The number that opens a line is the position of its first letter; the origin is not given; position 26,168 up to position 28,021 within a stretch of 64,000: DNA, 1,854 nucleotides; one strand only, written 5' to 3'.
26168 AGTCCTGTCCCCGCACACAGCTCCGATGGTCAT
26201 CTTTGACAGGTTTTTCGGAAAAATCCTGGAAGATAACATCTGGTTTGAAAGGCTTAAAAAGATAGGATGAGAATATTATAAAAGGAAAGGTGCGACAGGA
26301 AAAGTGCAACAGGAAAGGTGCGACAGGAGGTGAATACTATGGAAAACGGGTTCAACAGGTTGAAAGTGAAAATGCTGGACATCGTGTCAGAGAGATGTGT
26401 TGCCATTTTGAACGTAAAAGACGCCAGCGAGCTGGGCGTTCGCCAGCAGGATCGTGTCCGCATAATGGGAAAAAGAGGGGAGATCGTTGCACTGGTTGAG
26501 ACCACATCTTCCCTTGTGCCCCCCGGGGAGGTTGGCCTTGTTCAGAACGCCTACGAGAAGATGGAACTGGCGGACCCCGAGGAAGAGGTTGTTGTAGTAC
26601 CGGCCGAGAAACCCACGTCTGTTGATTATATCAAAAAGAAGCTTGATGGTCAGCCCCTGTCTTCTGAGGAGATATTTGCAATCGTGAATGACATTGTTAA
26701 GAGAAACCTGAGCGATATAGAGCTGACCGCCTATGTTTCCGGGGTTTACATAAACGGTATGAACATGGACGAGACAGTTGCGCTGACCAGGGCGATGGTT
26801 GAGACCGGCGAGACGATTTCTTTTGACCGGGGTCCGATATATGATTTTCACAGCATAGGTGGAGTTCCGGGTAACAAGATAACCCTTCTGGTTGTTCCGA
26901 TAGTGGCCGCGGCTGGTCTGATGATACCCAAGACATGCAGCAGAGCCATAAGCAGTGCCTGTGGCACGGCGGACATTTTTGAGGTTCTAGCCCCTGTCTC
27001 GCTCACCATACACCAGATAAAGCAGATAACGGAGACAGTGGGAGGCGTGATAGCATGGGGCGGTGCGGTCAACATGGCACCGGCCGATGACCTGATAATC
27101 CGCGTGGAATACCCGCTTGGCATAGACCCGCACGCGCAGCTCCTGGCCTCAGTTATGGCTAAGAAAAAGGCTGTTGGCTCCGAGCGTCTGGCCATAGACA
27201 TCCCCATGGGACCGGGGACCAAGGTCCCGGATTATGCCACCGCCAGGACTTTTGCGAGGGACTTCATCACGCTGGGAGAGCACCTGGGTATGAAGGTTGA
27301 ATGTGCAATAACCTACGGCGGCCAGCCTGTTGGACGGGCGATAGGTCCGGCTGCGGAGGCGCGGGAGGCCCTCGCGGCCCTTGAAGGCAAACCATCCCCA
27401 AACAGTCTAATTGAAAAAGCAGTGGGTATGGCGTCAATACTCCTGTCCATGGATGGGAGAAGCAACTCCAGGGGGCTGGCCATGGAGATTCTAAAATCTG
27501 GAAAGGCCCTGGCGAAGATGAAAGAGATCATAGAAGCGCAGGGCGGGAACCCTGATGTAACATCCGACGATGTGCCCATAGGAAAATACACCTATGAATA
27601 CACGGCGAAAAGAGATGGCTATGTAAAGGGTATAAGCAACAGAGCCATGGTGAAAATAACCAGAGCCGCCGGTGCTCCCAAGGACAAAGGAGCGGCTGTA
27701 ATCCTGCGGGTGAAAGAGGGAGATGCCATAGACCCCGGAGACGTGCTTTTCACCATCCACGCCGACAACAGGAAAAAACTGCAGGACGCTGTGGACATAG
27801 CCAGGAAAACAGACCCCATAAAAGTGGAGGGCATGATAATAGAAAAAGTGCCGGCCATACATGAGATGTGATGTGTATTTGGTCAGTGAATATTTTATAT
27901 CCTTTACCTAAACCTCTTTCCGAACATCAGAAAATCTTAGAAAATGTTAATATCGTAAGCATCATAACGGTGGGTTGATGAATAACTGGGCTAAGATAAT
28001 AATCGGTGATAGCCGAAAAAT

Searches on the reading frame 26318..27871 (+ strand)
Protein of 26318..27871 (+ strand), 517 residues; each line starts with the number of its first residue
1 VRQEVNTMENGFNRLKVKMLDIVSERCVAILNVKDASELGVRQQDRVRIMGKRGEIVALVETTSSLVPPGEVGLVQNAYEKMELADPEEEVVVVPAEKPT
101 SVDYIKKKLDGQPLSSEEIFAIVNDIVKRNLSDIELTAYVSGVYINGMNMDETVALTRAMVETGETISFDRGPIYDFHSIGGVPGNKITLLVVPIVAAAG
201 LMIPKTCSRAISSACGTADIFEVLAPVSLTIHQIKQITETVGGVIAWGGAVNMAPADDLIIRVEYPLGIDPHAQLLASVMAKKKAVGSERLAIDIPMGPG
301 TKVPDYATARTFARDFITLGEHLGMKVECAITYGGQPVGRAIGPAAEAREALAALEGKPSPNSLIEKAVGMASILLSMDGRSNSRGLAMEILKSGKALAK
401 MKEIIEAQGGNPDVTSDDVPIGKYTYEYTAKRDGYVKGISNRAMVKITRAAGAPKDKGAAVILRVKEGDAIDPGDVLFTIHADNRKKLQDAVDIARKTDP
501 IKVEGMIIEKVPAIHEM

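Call 3: search_protein_families(library=pfam, proteins=[window:26318-27871:+], max_evalue=0.1)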
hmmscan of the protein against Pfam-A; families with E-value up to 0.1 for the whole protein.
window:26318-27871:+ (517 aa): 8 families
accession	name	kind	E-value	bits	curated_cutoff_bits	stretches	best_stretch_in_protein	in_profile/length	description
PF02885.22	Glycos_trans_3N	-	1.4e-17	63.7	26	1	103-164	2-63/63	Glycosyl transferase family, helical bundle domain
PF00591.27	Glycos_transf_3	-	7.7e-10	39.3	27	1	173-246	3-79/253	Glycosyl transferase family, a/b domain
PF01568.27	Molydop_binding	-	4.1e-09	36.9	26.8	1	20-80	22-82/110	Molydopterin dinucleotide binding domain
PF07831.19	PYNP_C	-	4.8e-08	33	27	1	435-498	1-71/75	Pyrimidine nucleoside phosphorylase C-terminal domain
PF10011.15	DUF2254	-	0.00021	20.7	28.8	1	411-497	180-265/368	Predicted membrane protein (DUF2254)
PF02749.22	QRPTase_N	-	0.016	15.8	27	1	422-485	12-65/82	Quinolinate phosphoribosyl transferase, N-terminal domain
PF13533.13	Biotin_lipoyl_2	-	0.016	15.5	29.8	1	463-480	14-31/32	Biotin-lipoyl like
PF02359.24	CDC48_N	-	0.023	15.3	35.1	1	15-66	2-53/85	Cell division protein 48 (CDC48), N-terminal domain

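Call 13: find_related_loci(query=window:26318-27871:+, collection=genome_contigs, flank=8000)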
Query window:26318-27871:+ (517 aa) in genome_contigs; peptide patterns used: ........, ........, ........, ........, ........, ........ (x = any residue, [..] = any of these).
182 stretches matched a pattern; 30 encode a relative of the query (tblastn E <= 1e-3); 30 distinct loci.
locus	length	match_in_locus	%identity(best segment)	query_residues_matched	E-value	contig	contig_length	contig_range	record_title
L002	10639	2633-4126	55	14-512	1e-175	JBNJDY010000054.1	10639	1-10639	MAG: Thermoplasmatota archaeon isolate Y23_30dBSe4.bin.148 NODE_6989_length_10639_cov_24.549620, whole genome shotgun se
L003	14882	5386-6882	55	15-512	7e-175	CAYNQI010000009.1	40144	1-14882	MAG TPA_asm: uncultured Thermoplasmata archaeon isolate binchicken_co32_338 genome assembly, contig: NODE_1103_length_40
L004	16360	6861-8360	54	14-512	8e-172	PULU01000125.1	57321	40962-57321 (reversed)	MAG: Thermoplasmata archaeon isolate B1Sed10_34 B1-Sed10-C263, whole genome shotgun sequence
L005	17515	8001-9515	54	14-517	3e-171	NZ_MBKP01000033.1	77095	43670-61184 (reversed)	Methanolobus psychrotolerans strain YSF-03 NODE_34_length_76865_cov_33.504131, whole genome shotgun sequence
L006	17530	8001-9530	53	9-512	3e-170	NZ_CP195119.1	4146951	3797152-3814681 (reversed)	Methanosarcina sp. Mfa9 chromosome, complete genome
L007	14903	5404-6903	53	14-512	3e-169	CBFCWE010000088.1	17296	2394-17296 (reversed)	MAG TPA_asm: uncultured Methanosarcina sp. isolate ERR13917544_concoct_37 genome assembly, contig: ERZ26802894.968, whol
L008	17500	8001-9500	53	14-512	1e-167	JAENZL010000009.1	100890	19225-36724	MAG: Methanobacteriota archaeon isolate BM5_bin.6 BM5_bin6_NODE_98_length_100890_cov_248.522329, whole genome shotgun se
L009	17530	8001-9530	53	9-517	3e-167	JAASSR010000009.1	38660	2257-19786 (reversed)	MAG: Methanolobus sp. isolate KhS_metabat.2 KhS_C208, whole genome shotgun sequence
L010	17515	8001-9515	53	14-517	4e-166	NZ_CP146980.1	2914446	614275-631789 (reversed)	Methanolobus sp. ZRKC2 chromosome, complete genome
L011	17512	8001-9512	53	15-517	1e-165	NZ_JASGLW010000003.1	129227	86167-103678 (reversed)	MAG: Methanohalophilus sp. isolate DJKA121_NP-J24_bin.30 scaffold_15, whole genome shotgun sequence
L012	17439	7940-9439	56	14-512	1e-179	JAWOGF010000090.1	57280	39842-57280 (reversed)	MAG: Candidatus Saliniplasma sp. isolate BLK6-3.bin.216 k191_3074284, whole genome shotgun sequence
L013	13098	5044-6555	52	14-512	3e-164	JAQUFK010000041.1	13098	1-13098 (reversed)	MAG: Methanosarcinaceae archaeon isolate STCSWMC_2 NODE_13409_length_13098_cov_3.638270_ST_CSWMC, whole genome shotgun s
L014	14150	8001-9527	52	8-514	2e-159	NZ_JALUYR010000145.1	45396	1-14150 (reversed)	MAG: Thermococcus sp. isolate 132-544_maxbin2_scaf2bin.015 132-544_scaffold_97_c1, whole genome shotgun sequence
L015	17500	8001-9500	53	14-512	9e-169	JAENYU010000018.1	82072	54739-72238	MAG: Methanobacteriota archaeon isolate BL5_bin.6 BL5_bin6_NODE_123_length_82072_cov_256.763988, whole genome shotgun se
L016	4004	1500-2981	48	14-507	5e-146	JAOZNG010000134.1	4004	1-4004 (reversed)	MAG: archaeon isolate GMC4.concoct.133_sub GMC4_48502_length_4004_cov_5.273234, whole genome shotgun sequence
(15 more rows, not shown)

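Call 14: find_related_loci(query=window:26318-27871:+, collection=metagenome_contigs, flank=8000)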
Query window:26318-27871:+ (517 aa) in metagenome_contigs; peptide patterns used: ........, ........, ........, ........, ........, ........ (x = any residue, [..] = any of these).
197 stretches matched a pattern; 27 encode a relative of the query (tblastn E <= 1e-3); 27 distinct loci.
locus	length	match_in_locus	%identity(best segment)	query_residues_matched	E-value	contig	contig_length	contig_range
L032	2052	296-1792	55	15-512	0e+0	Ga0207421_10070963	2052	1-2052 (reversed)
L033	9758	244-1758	53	14-517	3e-169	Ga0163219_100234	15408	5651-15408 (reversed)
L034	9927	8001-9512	52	14-512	2e-164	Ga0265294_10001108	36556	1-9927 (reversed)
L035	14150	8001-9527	52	8-514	8e-160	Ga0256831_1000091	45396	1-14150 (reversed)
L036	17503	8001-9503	52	14-512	8e-155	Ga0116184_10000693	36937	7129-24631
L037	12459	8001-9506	50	14-513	3e-149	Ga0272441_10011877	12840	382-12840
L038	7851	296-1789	49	14-511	1e-141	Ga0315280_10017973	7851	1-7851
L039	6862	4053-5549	46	13-511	6e-138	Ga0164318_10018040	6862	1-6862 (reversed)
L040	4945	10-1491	46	18-511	1e-136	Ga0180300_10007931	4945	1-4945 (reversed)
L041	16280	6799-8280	45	16-508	3e-135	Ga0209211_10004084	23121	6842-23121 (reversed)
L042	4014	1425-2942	43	16-516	2e-131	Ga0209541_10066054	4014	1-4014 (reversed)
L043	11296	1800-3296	44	12-508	9e-129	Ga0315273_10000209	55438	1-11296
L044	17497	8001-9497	44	12-508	4e-128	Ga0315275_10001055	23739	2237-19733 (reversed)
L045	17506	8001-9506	43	12-510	4e-128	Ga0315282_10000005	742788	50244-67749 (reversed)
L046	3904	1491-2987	44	12-508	1e-129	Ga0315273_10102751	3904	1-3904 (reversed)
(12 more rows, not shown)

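Call 63: find_encoding_contigs(protein=window:26339-27871:+, flank=5000, max_places=6)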
Protein window:26339-27871:+ (510 aa): 4 contigs read that carry it; 2 places shown.
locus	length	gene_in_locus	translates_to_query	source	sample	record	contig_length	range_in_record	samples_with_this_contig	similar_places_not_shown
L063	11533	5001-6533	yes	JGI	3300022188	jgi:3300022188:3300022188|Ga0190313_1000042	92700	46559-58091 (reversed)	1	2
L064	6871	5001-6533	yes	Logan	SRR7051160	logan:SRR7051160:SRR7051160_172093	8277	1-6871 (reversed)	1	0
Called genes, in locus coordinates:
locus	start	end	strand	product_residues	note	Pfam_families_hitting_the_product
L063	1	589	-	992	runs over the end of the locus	PF00270:DEAD, PF04851:ResIII, PF00271:Helicase_C, PF19306:WHD_Lhr, PF08494:DEAD_assoc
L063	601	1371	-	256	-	PF00149:Metallophos (weak)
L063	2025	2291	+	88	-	PF00736:EF1_GNE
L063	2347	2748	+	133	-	PF01751:Toprim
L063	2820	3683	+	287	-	PF06790:UPF0259 (weak)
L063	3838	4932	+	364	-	PF01008:IF-2B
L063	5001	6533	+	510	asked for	PF01568:Molydop_binding (weak), PF02885:Glycos_trans_3N, PF00591:Glycos_transf_3, PF07831:PYNP_C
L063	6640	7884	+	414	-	PF08241:Methyltransf_11 (faint), PF01555:N6_N4_Mtase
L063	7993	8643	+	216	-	PF09568:RE_MjaI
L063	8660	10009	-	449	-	PF01554:MatE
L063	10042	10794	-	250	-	-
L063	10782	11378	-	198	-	PF05231:MASE1 (weak)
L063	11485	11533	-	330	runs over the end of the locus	PF09721:Exosortase_EpsH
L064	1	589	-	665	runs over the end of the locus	?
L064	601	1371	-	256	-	PF00149:Metallophos (weak)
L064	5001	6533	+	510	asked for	PF01568:Molydop_binding (weak), PF02885:Glycos_trans_3N, PF00591:Glycos_transf_3, PF07831:PYNP_C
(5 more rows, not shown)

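Call 75: find_homologous_proteins(query=window:26339-27868:+, max_evalue=1e-50)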
Query window:26339-27868:+ (510 aa): 6061 proteins with E <= 1e-50 among 8000 candidates; the best 120 are listed.
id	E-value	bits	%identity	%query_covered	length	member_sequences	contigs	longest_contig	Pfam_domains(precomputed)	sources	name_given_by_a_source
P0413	0.0e+0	1105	100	100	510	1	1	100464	PF07831.20,PF00591.28,PF01568.28,PF02885.23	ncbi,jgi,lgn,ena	-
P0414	1.7e-232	791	71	100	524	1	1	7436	PF07831.20,PF00591.28,PF02885.23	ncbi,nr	ncbi:MAG: AMP phosphorylase [Thermoplasmata archaeon]|nr:AMP phosphorylase [Thermoplasmata archaeon]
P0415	1.6e-220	751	68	98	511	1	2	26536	PF07831.20,PF00591.28,PF02885.23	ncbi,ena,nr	ncbi:MAG: AMP phosphorylase [Thermoplasmata archaeon]|nr:AMP phosphorylase [Thermoplasmata archaeon]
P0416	3.7e-195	668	63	98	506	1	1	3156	PF07831.20,PF00591.28,PF02885.23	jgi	jgi:AMP phosphorylase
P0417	1.3e-193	663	61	98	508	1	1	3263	PF07831.20,PF00591.28,PF02885.23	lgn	-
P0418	1.7e-193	662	61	98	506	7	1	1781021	PF07831.20,PF02359.25,PF00591.28,PF02885.23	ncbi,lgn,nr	ncbi:MAG: AMP phosphorylase [Methanomassiliicoccales archaeon]|nr:AMP phosphorylase [Methanomassilii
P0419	1.3e-192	659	62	98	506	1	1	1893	PF07831.20,PF00591.28,PF02885.23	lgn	-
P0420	3.1e-191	655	61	98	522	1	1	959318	PF07831.20,PF00591.28,PF02885.23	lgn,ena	-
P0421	5.7e-191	654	62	98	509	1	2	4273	PF07831.20,PF00591.28,PF02885.23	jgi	jgi:AMP phosphorylase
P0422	8.7e-191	653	61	98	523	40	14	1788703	PF07831.20,PF00591.28,PF01568.28,PF02885.23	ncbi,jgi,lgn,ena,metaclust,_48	jgi:AMP phosphorylase|metaclust:\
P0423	2.1e-190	652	61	98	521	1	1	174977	PF07831.20,PF00591.28,PF02885.23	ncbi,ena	-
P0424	5.2e-190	651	60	98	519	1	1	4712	PF07831.20,PF00591.28,PF01568.28,PF02885.23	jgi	-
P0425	5.2e-190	651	60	98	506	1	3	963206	PF07831.20,PF02359.25,PF00591.28,PF02885.23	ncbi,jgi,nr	ncbi:MAG: AMP phosphorylase [Methanomassiliicoccales archaeon]|jgi:AMP phosphorylase|nr:AMP phosphor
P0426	1.4e-189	649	60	98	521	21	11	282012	PF07831.20,PF00591.28,PF02885.23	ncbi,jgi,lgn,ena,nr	ncbi:MAG: AMP phosphorylase [Methanomassiliicoccus sp.]|nr:AMP phosphorylase [Methanomassiliicoccus 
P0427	2.2e-189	649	59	98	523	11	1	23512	PF07831.20,PF00591.28,PF02885.23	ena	-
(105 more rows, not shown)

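Call 76: find_encoding_contigs(protein=P0414, flank=6000, max_places=2)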
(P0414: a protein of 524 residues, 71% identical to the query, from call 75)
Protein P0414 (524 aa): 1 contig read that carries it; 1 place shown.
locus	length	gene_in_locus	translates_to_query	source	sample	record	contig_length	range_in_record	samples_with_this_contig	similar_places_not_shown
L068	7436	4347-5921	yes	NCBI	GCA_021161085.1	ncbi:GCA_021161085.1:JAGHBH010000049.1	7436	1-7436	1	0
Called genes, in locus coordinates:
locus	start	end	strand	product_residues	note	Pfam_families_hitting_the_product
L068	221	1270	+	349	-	PF04981:NMD3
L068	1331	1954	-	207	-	PF04068:Fer4_RLI, PF04034:Ribo_biogen_C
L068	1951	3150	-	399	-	-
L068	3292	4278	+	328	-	PF01008:IF-2B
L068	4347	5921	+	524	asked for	PF02885:Glycos_trans_3N, PF00591:Glycos_transf_3, PF07831:PYNP_C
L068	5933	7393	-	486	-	PF01554:MatE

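Call 77: find_encoding_contigs(protein=P0415, flank=6000, max_places=2)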
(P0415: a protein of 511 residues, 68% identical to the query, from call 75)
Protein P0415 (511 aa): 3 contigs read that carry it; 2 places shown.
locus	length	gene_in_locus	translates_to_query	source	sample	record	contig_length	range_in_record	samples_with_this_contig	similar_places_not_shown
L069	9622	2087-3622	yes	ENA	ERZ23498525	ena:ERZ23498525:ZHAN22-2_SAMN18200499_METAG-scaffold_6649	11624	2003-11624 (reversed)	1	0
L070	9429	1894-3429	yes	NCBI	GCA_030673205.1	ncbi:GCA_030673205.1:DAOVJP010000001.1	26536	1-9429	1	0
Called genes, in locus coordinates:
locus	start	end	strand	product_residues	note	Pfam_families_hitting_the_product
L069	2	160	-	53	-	?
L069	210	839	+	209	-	PF01008:IF-2B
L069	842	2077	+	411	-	PF02788:RuBisCO_large_N, PF00016:RuBisCO_large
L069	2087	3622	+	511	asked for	PF02885:Glycos_trans_3N, PF00591:Glycos_transf_3, PF07831:PYNP_C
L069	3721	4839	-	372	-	PF09721:Exosortase_EpsH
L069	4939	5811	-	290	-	-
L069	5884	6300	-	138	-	PF11969:DcpS_C, PF01230:HIT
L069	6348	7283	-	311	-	PF03168:LEA_2 (weak)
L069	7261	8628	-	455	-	PF00464:SHMT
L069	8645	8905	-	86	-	-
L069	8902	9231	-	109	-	-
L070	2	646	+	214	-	PF01008:IF-2B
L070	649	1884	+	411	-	PF02788:RuBisCO_large_N, PF00016:RuBisCO_large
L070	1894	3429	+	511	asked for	PF02885:Glycos_trans_3N, PF00591:Glycos_transf_3, PF07831:PYNP_C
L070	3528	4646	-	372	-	PF09721:Exosortase_EpsH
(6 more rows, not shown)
